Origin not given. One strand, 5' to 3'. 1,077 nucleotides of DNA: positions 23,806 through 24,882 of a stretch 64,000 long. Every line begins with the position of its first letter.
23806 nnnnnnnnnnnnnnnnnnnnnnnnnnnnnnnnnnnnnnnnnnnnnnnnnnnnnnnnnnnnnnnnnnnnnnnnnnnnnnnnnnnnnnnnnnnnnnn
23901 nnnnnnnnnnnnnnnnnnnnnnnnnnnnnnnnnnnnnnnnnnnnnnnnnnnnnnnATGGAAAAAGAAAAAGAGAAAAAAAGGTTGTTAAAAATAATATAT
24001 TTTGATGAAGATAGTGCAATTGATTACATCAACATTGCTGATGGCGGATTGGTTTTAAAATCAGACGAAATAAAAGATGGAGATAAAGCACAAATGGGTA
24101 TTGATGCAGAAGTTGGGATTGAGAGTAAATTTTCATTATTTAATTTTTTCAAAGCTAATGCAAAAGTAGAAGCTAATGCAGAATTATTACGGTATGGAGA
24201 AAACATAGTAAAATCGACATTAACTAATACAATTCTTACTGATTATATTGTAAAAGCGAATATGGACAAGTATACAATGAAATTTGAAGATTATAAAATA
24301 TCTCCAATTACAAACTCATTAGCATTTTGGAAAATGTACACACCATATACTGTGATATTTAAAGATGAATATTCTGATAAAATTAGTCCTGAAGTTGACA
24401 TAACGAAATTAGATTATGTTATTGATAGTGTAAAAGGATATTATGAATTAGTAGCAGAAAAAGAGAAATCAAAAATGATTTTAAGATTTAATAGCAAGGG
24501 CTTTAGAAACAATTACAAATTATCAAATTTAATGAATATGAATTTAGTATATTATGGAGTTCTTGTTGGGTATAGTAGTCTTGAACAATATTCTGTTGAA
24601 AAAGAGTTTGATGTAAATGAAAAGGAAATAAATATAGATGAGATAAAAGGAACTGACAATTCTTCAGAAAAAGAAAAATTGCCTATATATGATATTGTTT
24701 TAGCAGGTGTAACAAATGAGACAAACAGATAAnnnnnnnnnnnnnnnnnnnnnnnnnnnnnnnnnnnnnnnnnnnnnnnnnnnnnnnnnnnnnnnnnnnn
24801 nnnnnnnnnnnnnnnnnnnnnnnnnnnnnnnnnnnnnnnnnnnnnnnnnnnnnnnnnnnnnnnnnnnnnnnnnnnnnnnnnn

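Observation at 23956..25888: Two-gene cassette next to tRNA-Trp: unknown 258-aa protein plus ClpB-D2-like AAA+ ATPase with a novel N-domain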

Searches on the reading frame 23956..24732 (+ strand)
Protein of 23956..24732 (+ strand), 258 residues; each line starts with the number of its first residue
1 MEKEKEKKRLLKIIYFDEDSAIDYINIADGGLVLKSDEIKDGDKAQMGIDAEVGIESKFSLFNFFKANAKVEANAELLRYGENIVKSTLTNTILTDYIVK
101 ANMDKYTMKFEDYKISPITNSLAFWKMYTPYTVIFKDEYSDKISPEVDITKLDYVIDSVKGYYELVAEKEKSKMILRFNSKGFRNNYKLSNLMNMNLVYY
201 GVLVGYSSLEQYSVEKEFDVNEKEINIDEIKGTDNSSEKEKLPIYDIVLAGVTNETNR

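Call 4: search_protein_families(library=pfam, proteins=[window:23956-24732:+], max_evalue=1)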
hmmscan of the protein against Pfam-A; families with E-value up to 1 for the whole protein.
window:23956-24732:+ (258 aa): 2 families
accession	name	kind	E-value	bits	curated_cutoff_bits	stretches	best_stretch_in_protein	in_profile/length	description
PF19952.5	DUF6414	-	1.2e-19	71.6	25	1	11-252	2-282/283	Domain of unknown function (DUF6414)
PF16674.11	UCH_N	-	0.05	13.9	25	1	160-191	24-55/105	N-terminal of ubiquitin carboxyl-terminal hydrolase 37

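Call 5: search_protein_families(library=padloc, proteins=[window:23956-24732:+], max_evalue=1)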
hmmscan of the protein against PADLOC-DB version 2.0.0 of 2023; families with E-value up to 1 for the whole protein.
window:23956-24732:+ (258 aa): 1 family
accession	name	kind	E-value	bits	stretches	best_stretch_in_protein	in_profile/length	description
PDLC03837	DolA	-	3.5e-68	228.4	1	7-252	2-257/258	-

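Call 6: search_protein_families(library=ncbifam, proteins=[window:23956-24732:+], max_evalue=1)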
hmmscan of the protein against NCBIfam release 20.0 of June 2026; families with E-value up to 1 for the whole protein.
window:23956-24732:+ (258 aa): 0 families

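Call 14: find_homologous_proteins(query=window:23956-24729:+)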
Query window:23956-24729:+ (258 aa): 370 proteins with E <= 0.001 among 891 candidates; the best 120 are listed.
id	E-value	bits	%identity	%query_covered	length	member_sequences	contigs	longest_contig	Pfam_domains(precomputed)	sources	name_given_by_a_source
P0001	6.0e-147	506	91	100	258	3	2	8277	PF19952.6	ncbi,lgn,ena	-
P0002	8.7e-99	348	66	97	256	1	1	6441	PF19952.6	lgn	-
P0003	4.0e-94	333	66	94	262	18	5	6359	PF19952.6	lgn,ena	-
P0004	1.1e-92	328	62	97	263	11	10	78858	PF19952.6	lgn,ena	-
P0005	4.1e-87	310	60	97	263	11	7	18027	PF19952.6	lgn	-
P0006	7.8e-85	302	59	98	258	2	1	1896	PF19952.6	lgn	-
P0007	8.3e-83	296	58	95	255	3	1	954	PF19952.6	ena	-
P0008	7.6e-82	293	56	97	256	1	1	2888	PF19952.6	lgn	-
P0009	3.7e-79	284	55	97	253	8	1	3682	PF19952.6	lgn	-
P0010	2.1e-73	265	89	55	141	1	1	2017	PF19952.6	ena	-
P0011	6.5e-66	240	48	97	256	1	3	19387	PF19952.6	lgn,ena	-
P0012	1.7e-64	236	66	68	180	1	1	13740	PF19952.6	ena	-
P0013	5.0e-64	234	49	97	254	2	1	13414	PF19952.6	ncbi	-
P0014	1.1e-62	230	47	97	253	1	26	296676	PF19952.6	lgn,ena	-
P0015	1.4e-62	230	47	97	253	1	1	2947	PF19952.6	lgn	-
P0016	1.5e-62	229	47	97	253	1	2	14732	PF19952.6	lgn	-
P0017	1.6e-62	229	47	97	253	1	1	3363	PF19952.6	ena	-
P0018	1.7e-62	229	47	97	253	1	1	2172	PF19952.6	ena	-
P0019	2.6e-62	229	47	97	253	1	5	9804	PF19952.6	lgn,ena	-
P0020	2.9e-62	228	47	97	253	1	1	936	PF19952.6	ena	-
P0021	4.7e-62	228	47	97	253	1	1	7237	PF19952.6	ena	-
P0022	5.0e-62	228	47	97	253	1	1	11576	PF19952.6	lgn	-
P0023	5.4e-62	228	47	97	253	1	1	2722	PF19952.6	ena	-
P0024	1.1e-61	226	47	97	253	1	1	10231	PF19952.6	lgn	-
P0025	1.2e-61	226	47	97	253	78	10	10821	PF19952.6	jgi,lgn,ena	-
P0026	2.0e-61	226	46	97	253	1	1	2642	PF19952.6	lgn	-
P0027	3.1e-61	225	46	100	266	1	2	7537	PF19952.6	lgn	-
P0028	3.6e-61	225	46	97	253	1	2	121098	PF19952.6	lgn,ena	-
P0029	4.9e-61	224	47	97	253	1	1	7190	PF19952.6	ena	-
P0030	5.1e-61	224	46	97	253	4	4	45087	PF19952.6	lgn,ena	-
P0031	6.5e-61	224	46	97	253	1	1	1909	PF19952.6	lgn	-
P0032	6.5e-61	224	46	97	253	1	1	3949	PF19952.6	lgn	-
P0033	6.9e-61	224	46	97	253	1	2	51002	PF19952.6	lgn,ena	-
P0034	9.2e-61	224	46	97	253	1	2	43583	PF19952.6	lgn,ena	-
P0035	3.4e-60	222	44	96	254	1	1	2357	PF19952.6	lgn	-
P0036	5.9e-60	221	45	97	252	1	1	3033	PF19952.6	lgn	-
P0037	1.5e-58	216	46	97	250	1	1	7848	PF19952.6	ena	-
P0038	1.6e-58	216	44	97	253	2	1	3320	PF19952.6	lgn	-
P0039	5.2e-57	211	45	97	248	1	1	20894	PF19952.6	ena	-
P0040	3.4e-50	189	54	67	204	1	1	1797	PF19952.6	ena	-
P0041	4.9e-49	185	45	94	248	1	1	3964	PF19952.6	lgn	-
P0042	2.8e-48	183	42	94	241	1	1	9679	PF19952.6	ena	-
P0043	1.1e-46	178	40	95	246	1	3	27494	PF19952.6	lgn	-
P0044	1.5e-46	177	39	96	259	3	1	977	PF19952.6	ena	-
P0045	2.1e-46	177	43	95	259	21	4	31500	PF19952.6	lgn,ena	-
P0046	3.0e-46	176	39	97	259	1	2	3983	PF19952.6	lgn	-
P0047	3.2e-46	176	38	95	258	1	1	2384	PF19952.6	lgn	-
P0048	4.7e-46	175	40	95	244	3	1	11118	PF19952.6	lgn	-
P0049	6.5e-46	175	40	95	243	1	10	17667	PF19952.6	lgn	-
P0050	1.8e-45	173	41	95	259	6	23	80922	PF19952.6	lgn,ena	-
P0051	4.3e-45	172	41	95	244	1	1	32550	PF19952.6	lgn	-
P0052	9.5e-45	171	38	96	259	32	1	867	PF19952.6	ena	-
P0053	1.2e-44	171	39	97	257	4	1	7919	PF19952.6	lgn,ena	-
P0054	1.2e-44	171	37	97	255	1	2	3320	PF19952.6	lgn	-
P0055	1.3e-44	171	39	94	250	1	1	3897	PF19952.6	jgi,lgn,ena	-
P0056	1.9e-44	170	38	94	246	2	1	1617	PF19952.6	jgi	-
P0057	2.0e-44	170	38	97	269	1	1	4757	PF19952.6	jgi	jgi:hypothetical protein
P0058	3.8e-44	169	37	96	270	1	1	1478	PF19952.6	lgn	-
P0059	4.0e-44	169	38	97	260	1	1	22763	PF19952.6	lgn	-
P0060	4.0e-44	169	39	95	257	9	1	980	PF19952.6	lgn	-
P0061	5.4e-44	169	38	96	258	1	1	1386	PF19952.6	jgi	jgi:Family of unknown function (DUF6414)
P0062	5.8e-44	169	38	94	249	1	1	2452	PF19952.6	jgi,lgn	-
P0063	1.2e-43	168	37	98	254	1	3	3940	PF19952.6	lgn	-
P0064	1.3e-43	167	38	94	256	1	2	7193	PF19952.6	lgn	-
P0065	1.4e-43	167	37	97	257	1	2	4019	PF19952.6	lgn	-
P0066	2.1e-43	167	39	98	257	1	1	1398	PF19952.6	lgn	-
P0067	2.1e-43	167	39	98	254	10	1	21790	PF19952.6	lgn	-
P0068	2.5e-43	166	37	97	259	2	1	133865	PF19952.6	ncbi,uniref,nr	ncbi:DUF6414 family protein [Actinomyces bowdenii]|uniref:DUF6414 family protein n=1 Tax=Actinomyces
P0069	2.9e-43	166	38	97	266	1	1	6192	PF19952.6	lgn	-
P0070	4.0e-43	166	39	97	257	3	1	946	PF19952.6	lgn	-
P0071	4.4e-43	166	39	95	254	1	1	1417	PF19952.6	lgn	-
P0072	4.9e-43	166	37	98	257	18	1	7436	PF19952.6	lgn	-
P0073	5.0e-43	165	37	98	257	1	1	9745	PF19952.6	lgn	-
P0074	5.4e-43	165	40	97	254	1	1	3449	PF19952.6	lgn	-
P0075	5.9e-43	165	38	95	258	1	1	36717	PF19952.6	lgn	-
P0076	7.8e-43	165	38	94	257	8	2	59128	PF19952.6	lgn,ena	-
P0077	7.9e-43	165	37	98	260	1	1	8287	PF19952.6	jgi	jgi:hypothetical protein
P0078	1.0e-42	164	38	95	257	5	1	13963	PF19952.6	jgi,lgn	-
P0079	1.2e-42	164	38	95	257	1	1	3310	PF19952.6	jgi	jgi:hypothetical protein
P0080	1.3e-42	164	36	97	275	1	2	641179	PF19952.6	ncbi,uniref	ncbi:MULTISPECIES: DUF6414 family protein [unclassified Agromyces]|uniref:DUF6414 family protein n=1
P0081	1.3e-42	164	39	97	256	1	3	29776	PF19952.6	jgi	jgi:hypothetical protein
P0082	1.3e-42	164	37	95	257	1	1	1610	PF19952.6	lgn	-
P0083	1.4e-42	164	37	97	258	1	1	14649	PF19952.6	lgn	-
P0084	1.4e-42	164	38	96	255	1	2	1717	PF19952.6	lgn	-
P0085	1.5e-42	164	37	95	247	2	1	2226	PF19952.6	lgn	-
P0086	1.5e-42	164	38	96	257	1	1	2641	PF19952.6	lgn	-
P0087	2.2e-42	163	39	95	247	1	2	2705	PF19952.6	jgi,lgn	-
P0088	2.3e-42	163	38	97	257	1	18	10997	PF19952.6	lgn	-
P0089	2.4e-42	163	38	97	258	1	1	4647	PF19952.6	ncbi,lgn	-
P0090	2.5e-42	163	37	93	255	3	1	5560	PF19952.6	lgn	-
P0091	2.5e-42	163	39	94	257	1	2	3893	PF19952.6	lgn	-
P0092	2.6e-42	163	40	95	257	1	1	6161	PF19952.6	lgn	-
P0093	2.6e-42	163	38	98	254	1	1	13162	PF19952.6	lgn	-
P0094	2.7e-42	163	35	97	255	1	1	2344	PF19952.6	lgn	-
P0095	2.8e-42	163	38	98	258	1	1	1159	PF19952.6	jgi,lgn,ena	-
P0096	2.9e-42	163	39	98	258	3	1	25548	PF19952.6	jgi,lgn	jgi:uncharacterized protein DUF6414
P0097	3.1e-42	163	38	97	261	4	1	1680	PF19952.6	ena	-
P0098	3.4e-42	163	37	95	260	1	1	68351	PF19952.6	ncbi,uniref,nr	ncbi:hypothetical protein Kisp01_69540 [Kineosporia sp. NBRC 101677]|uniref:DUF6414 family protein n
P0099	3.4e-42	163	36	98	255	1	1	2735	PF19952.6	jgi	jgi:hypothetical protein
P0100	4.1e-42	163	38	94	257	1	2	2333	PF19952.6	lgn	-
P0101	4.4e-42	162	38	97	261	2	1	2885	PF19952.6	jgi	jgi:hypothetical protein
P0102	5.2e-42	162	38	94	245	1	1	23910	PF19952.6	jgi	jgi:hypothetical protein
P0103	5.7e-42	162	38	94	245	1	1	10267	PF19952.6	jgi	jgi:hypothetical protein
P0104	7.2e-42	162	37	95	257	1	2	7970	PF19952.6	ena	-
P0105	9.4e-42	161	37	96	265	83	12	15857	PF19952.6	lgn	-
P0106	1.2e-41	161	37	97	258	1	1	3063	PF19952.6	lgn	-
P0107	1.4e-41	161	36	94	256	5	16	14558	PF19952.6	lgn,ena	-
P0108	1.5e-41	161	37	97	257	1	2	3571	PF19952.6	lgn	-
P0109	1.5e-41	161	37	94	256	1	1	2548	PF19952.6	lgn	-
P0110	2.1e-41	160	36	98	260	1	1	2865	PF19952.6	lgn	-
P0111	2.1e-41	160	42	94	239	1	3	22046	PF19952.6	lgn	-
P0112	2.3e-41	160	35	97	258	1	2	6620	PF19952.6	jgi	jgi:hypothetical protein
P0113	2.3e-41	160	38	97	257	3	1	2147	PF19952.6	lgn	-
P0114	2.8e-41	160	38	98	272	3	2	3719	PF19952.6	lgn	-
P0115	2.9e-41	160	36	95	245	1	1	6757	PF19952.6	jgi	jgi:hypothetical protein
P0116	4.1e-41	159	37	95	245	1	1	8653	PF19952.6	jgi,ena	-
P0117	6.0e-41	159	36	97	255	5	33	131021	PF19952.6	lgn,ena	-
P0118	6.3e-41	159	36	97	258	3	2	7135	PF19952.6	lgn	-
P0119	6.4e-41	159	37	96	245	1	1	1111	PF19952.6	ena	-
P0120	8.0e-41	158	36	95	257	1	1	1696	PF19952.6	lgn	-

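Call 16: find_related_loci(query=A1, collection=genome_contigs, flank=6000)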
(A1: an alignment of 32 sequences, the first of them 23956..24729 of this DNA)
Query A1 (258 aa) in genome_contigs; peptide patterns used: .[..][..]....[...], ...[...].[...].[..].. (x = any residue, [..] = any of these).
548 stretches matched a pattern; 241 encode a relative of the query (tblastn E <= 1e-3); the best 80 are kept; 80 distinct loci.
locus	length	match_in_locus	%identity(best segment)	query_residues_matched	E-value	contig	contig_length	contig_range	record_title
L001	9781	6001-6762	59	3-252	1e-93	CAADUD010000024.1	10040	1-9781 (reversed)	MAG TPA_asm: Clostridia bacterium, isolate HGM13671, WGS project CAADUD010000000 data, contig: ERS235554_46_k99_20250, w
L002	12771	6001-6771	60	4-255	8e-92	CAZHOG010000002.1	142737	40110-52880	MAG TPA_asm: uncultured Muribaculaceae bacterium isolate SRP192927_co8_54 genome assembly, contig: NODE_51_length_142737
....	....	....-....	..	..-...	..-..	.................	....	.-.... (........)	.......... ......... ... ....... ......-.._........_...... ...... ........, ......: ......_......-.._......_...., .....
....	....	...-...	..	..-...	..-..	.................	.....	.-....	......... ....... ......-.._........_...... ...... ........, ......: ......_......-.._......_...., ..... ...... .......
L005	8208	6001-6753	47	7-255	7e-67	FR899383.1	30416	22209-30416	Mycoplasma sp. CAG:472 genomic scaffold, scf8, whole genome shotgun sequence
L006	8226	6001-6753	46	7-255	4e-65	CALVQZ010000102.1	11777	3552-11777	MAG: uncultured Bacilli bacterium isolate E09__bin297 genome assembly, contig: E09__k127_1700748, whole genome shotgun s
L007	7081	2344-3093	46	9-255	1e-60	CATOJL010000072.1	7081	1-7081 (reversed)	MAG TPA_asm: uncultured Bacilli bacterium isolate MGG29184_1680015487 genome assembly, contig: SRR9205167_7177, whole ge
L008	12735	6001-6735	39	6-252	7e-53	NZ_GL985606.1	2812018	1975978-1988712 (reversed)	Actinomyces sp. oral taxon 448 str. F0400 SCAFFOLD1, whole genome shotgun sequence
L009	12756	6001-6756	42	7-252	4e-52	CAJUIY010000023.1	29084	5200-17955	MAG TPA_asm: uncultured Bacilli bacterium isolate MGBC143456 genome assembly, contig: MGBC143456.23, whole genome shotgu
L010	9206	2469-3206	40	5-252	1e-51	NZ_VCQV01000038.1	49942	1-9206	Leekyejoonella antrihumi strain C5-26 contig38, whole genome shotgun sequence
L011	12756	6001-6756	41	7-252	5e-51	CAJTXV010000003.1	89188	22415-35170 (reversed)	MAG TPA_asm: uncultured Bacilli bacterium isolate MGBC119928 genome assembly, contig: MGBC119928.3, whole genome shotgun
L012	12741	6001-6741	36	3-252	5e-50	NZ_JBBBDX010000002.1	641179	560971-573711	Agromyces sp. CCNWLW213 scaffold2, whole genome shotgun sequence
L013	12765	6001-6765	37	2-258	2e-49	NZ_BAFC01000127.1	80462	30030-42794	Gordonia sputi NBRC 100414, whole genome shotgun sequence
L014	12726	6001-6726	40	4-252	3e-49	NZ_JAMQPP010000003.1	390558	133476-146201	Leptospira soteropolitanensis strain VSF16 3, whole genome shotgun sequence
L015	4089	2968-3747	37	4-255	6e-49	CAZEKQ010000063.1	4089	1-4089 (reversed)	MAG TPA_asm: uncultured Eubacteriales bacterium isolate SRP192927_co8_261 genome assembly, contig: NODE_24642_length_408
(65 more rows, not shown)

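Call 26: predict_structure(alignment_id=A1)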
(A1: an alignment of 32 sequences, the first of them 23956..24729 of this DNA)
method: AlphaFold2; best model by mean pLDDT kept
length: 258 residues; sequences in the alignment: 32
mean_pLDDT: 65.2   pTM: 0.65
mean pLDDT of the five models: 65.2, 64.1, 60.0, 58.6, 57.9
residues with pLDDT >= 90: 29; 70-90: 105; 50-70: 51; < 50: 73
segments of 3 or more residues with pLDDT < 50: 1-7, 31-81, 222-224, 234-238, 256-258
pLDDT, mean of each block of 10 residues (from residue 1): 48 85 81 28 26 27 33 40 58 82 85 88 73 52 69 71 90 91 72 81 88 74 52 53 92 58
secondary structure, 60 per line:
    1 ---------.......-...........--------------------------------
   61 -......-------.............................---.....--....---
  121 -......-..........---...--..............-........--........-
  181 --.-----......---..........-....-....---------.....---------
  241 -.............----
elements in order: E10-16 H18-28 H62-67 H75-103 E107-111 E114-117 H122-127 H129-138 E142-144 H149-160 E162-169 E172-179 H189-194 E198-207 H209-212 H214-217 H227-231 E242-254

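Call 32: fold_search(model_id=the predicted structure, library=pdb)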
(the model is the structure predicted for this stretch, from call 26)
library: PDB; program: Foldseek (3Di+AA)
matches with E <= 10: 287; with E <= 0.001: 0
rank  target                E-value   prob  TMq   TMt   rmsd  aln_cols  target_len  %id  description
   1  9m5o_A                3.4e-01  0.23  0.16  0.09   7.0        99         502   12  Plasmodium vivax aspartyl-tRNA synthetase in complex with aspartyl sulfamoyl adenosine (Asp-AMS) Complex (released 2025-06-04)
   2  2m9v_MODEL_1_A        4.6e-01  0.33  0.19  0.27   6.4        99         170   14  Structure of Saccharomyces cerevisiae Est3 protein (released 2013-12-18)
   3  9m5m_A                5.9e-01  0.14  0.15  0.09   8.5       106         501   11  Crystal structure of Plasmodium vivax aspartyl-tRNA synthetase (PvDRS) (released 2025-06-04)
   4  4j15_A                6.6e-01  0.30  0.17  0.11   6.0        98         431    8  Crystal structure of human cytosolic aspartyl-tRNA synthetase, a component of multi-tRNA synthetase complex (released 2013-05-15)
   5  9swn_C                8.4e-01  0.23  0.20  0.27   6.5       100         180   13  Cryo-EM structure of yeast telomerase holoenzyme (released 2026-04-08)
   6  9npj_B                8.9e-01  0.23  0.17  0.10   6.4        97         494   10  Structural studies of reaction hijacking inhibition of a malaria parasite aspartyl-tRNA synthetase. (released 2025-06-04)
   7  9npj_A                9.4e-01  0.09  0.14  0.08   8.9       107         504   11  Structural studies of reaction hijacking inhibition of a malaria parasite aspartyl-tRNA synthetase. (released 2025-06-04)
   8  8q3b_E                1.0e+00  0.09  0.11  0.14  10.4        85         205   16  The closed state of the ASFV apo-RNA polymerase (released 2024-02-14)
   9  9m5n_A                1.1e+00  0.18  0.17  0.09   6.8       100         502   12  Plasmodium vivax aspartyl-tRNA synthetase in complex with aspartyl-adenylate (Asp-AMP) Complex. (released 2025-06-04)
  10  3i7f_A                1.2e+00  0.18  0.16  0.09   6.4        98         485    4  Aspartyl tRNA synthetase from Entamoeba histolytica (released 2009-07-21)
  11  9m5m_B                1.3e+00  0.10  0.15  0.09   8.4       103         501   11  Crystal structure of Plasmodium vivax aspartyl-tRNA synthetase (PvDRS) (released 2025-06-04)
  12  9dpl_A                1.3e+00  0.03  0.12  0.07  19.4       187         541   12  Human LysRS bound to cellular modified tRNA-Lys3 and AIMP2 (released 2025-03-12)
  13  3i7f_B                1.3e+00  0.18  0.17  0.10   5.8       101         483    5  Aspartyl tRNA synthetase from Entamoeba histolytica (released 2009-07-21)
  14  1eov                  1.3e+00  0.13  0.16  0.09   7.3       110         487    8  FREE ASPARTYL-TRNA SYNTHETASE (ASPRS) (E.C. 6.1.1.12) FROM YEAST (released 2000-09-24)
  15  8yv7_A                1.4e+00  0.08  0.11  0.16  10.7        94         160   11  X-ray structure of Thialysine N-epsilon-acetyltransferase from Caenorhabditis elegans (released 2025-04-02)
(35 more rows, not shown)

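Call 53: fold_search(model_id=the predicted structure, library=viral)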
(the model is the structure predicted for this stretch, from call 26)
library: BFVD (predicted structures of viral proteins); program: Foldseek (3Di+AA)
matches with E <= 10: 142; with E <= 0.001: 0
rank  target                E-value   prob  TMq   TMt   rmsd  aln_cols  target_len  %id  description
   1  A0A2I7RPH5            2.7e-01  0.20  0.16  0.12   7.4        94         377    8  (no name in the UniProt tables at hand)
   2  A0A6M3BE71            5.2e-01  0.09  0.16  0.20  15.9       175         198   14  (no name in the UniProt tables at hand)
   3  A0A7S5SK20            7.4e-01  0.16  0.18  0.33   7.9       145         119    8  (no name in the UniProt tables at hand)
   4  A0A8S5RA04            7.4e-01  0.10  0.18  0.26  18.8       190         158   14  tRNA_anti-like [Siphoviridae sp. ctvxh7]
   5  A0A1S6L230            7.4e-01  0.03  0.09  0.05  24.7       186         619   11  (no name in the UniProt tables at hand)
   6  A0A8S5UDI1            7.8e-01  0.07  0.10  0.23  11.2        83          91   12  Uncharacterized protein [Siphoviridae sp. ct13O11]
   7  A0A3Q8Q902            8.3e-01  0.06  0.16  0.18  17.9       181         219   10  Uncharacterized protein [Sulfolobales Beppu filamentous phage 1]
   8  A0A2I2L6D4            8.3e-01  0.03  0.12  0.14  23.2       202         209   11  Uncharacterized protein [Orpheovirus IHUMI-LCC2]
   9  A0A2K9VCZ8            9.9e-01  0.04  0.15  0.16  18.5       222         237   10  Uncharacterized protein [Lactobacillus phage Semele]
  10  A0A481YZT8            1.1e+00  0.08  0.15  0.10  14.8       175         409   14  Exodeoxyribonuclease VII large subunit [Mimivirus LCMiAC01]
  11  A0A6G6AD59            1.3e+00  0.05  0.12  0.19  10.2        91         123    8  Uncharacterized protein [Borely moumouvirus]
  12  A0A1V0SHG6            1.3e+00  0.04  0.10  0.07  13.5       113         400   12  HNH endonuclease [Klosneuvirus KNV1]
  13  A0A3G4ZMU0            1.6e+00  0.02  0.11  0.10  23.2       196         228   15  Uncharacterized protein [Terrestrivirus sp.]
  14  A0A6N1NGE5            1.7e+00  0.04  0.13  0.13  20.5       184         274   11  Uncharacterized protein [Tupanvirus deep ocean]
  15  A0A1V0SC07            1.7e+00  0.02  0.11  0.08  14.4       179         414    6  glycylpeptide N-tetradecanoyltransferase [Catovirus CTV1]
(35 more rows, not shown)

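Call 55: search_solved_structures(query=A1, max_evalue=10)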
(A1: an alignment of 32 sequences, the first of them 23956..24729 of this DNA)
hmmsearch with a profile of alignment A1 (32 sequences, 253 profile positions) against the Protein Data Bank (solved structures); distinct sequences matched with E-value up to 10: 0.

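Call 68: search_protein_representatives(alignment_id=A1)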
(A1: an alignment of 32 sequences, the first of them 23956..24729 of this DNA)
Query: 32 sequences, 253 profile positions. Proteins with E-value up to 0.001 (for the whole library): 588; up to 1e-10: 360; up to 1e-30: 202. The best 150 are listed.
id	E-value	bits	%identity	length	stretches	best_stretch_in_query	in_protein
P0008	3.8e-97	341.1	-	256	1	6-252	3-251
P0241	6.5e-89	314.1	-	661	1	6-250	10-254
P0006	8.4e-88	310.5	-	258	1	1-252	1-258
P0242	3.4e-86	305.2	-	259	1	2-251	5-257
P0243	5.0e-83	294.8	-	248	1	8-252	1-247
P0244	1.5e-80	286.7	-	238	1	8-250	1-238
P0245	4.9e-80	285.1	-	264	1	1-252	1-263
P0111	6.7e-80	284.6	-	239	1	8-252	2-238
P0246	7.9e-80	284.4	-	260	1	5-252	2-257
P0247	3.4e-79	282.3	-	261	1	5-251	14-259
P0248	7.5e-79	281.2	-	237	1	8-249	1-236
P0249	2.1e-77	276.4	-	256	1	5-250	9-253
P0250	1.3e-76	273.8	-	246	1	8-251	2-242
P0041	1.4e-76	273.7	-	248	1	8-250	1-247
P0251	1.5e-76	273.6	-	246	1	8-250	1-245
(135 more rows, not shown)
